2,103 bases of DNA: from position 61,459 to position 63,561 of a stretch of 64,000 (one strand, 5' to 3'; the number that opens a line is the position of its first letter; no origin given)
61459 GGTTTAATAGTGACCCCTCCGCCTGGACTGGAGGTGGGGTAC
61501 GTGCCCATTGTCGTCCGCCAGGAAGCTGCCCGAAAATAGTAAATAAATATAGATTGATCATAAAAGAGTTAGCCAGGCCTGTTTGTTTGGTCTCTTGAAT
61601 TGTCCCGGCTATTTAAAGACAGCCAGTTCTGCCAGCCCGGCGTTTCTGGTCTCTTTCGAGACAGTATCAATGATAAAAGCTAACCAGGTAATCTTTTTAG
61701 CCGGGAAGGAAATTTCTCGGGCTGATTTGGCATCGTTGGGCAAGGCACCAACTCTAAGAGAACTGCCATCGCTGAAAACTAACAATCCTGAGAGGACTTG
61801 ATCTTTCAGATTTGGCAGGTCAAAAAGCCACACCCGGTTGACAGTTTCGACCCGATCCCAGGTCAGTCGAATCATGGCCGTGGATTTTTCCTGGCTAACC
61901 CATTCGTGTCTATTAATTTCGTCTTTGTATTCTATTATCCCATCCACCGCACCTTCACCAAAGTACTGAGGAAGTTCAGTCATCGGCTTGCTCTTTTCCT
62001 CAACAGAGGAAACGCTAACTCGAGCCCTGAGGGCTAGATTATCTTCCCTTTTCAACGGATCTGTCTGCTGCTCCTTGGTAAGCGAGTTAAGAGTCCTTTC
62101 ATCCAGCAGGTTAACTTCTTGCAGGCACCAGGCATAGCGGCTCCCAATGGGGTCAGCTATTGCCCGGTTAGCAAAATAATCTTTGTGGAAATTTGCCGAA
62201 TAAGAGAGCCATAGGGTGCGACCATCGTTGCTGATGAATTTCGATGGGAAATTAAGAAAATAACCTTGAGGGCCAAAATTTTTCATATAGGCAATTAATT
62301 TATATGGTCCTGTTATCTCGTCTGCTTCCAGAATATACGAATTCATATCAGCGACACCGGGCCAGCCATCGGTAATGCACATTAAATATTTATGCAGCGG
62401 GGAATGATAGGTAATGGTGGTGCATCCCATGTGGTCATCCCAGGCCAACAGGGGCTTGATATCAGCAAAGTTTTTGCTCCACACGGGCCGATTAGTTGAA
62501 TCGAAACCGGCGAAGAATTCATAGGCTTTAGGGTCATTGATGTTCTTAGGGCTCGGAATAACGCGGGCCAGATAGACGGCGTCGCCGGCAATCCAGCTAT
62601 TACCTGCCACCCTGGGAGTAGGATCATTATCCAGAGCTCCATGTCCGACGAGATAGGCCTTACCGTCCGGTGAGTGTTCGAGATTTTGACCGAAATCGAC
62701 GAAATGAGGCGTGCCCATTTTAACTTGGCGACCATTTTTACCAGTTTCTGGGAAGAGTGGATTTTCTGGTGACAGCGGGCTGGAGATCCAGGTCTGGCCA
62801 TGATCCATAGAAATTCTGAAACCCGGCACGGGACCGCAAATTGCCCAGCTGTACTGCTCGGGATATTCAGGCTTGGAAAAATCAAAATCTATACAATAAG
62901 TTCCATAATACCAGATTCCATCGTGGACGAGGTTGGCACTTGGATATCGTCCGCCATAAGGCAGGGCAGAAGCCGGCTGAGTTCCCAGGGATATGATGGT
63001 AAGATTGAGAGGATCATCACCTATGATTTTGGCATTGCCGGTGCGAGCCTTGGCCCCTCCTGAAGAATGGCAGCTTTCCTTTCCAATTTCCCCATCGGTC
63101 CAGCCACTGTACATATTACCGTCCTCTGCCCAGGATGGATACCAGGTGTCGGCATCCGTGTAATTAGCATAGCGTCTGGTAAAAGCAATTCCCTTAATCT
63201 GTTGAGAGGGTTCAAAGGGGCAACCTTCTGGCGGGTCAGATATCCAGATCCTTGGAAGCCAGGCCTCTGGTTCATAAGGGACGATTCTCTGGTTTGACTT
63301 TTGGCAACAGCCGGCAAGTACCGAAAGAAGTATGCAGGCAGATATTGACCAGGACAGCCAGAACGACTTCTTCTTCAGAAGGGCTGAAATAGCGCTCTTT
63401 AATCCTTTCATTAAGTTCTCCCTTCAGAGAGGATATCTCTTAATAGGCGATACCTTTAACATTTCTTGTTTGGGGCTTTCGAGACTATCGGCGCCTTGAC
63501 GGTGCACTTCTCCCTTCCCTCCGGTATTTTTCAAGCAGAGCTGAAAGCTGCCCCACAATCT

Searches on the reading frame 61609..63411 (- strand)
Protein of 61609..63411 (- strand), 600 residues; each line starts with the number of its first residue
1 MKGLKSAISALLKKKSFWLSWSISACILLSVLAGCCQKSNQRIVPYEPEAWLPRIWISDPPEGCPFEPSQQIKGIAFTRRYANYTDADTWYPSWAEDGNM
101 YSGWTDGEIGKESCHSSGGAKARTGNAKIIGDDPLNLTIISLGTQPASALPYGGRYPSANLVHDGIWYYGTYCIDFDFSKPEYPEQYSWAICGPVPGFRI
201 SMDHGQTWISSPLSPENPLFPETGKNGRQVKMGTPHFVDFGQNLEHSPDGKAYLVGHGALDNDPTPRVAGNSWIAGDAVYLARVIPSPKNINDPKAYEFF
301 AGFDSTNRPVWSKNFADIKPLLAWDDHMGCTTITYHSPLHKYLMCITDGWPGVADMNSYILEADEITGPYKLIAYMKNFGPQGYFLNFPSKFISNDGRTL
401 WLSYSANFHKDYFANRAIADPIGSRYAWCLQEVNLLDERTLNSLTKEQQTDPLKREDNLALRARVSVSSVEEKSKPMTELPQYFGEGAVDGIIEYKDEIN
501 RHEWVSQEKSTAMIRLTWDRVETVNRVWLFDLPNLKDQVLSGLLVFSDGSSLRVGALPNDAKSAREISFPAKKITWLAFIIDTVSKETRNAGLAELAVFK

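Call 113: search_protein_families(library=pfam, proteins=[window:61609-63411:-], max_evalue=0.00001)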
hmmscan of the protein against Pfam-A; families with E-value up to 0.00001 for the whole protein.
window:61609-63411:- (600 aa): 1 family
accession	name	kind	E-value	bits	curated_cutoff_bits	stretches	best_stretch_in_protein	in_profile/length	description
PF24135.1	DUF7402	-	2.1e-33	115.7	27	1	458-599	1-133/133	Domain of unknown function (DUF7402)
